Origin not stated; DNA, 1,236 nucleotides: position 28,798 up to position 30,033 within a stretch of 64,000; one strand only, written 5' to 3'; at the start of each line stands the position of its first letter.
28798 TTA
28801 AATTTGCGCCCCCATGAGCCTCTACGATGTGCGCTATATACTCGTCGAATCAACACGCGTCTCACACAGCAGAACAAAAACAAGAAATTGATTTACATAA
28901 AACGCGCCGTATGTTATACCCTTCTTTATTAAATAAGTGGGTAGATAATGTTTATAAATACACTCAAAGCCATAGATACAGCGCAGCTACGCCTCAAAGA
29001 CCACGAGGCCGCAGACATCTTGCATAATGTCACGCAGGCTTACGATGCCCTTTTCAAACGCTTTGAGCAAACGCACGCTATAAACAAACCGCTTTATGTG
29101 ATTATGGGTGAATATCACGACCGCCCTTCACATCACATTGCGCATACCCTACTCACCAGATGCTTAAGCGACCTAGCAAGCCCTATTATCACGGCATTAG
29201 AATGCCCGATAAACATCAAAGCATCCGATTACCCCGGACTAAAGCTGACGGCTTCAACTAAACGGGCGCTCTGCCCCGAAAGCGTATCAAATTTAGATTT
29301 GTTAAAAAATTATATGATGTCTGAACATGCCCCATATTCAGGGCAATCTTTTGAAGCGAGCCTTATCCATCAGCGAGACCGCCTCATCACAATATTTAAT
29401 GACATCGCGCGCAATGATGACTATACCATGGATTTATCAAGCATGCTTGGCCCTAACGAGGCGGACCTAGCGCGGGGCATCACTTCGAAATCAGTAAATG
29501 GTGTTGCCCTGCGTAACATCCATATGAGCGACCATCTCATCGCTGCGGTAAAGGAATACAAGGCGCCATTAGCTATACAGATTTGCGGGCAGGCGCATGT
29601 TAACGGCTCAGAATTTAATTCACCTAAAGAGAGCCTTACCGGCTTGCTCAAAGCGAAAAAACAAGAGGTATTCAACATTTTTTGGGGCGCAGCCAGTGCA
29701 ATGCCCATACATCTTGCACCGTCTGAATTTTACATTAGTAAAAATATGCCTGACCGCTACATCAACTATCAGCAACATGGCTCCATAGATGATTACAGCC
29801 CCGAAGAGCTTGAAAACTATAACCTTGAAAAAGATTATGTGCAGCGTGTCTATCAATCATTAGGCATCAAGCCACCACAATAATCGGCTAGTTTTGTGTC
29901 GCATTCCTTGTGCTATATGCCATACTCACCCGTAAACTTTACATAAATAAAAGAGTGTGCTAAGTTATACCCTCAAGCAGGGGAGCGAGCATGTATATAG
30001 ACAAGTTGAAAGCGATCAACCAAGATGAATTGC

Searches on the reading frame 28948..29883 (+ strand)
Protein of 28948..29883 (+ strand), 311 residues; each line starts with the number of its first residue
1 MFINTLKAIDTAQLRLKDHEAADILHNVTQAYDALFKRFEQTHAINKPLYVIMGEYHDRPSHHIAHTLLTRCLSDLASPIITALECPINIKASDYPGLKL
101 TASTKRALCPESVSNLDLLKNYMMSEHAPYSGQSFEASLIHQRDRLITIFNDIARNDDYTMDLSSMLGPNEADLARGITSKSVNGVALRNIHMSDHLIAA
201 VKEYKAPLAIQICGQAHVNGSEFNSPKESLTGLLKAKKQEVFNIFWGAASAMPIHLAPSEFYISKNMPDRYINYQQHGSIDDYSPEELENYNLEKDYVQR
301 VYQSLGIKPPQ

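Call 23: search_protein_families(library=pfam, proteins=[window:28948-29883:+], max_evalue=0.001)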
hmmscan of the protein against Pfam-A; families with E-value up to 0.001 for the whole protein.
window:28948-29883:+ (311 aa): 1 family
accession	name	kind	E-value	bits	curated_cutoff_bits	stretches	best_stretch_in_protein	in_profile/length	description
PF04187.18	Cofac_haem_bdg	-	0.00016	22.2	27.7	0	47-81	7-42/213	Haem-binding uptake, Tiki superfamily, ChaN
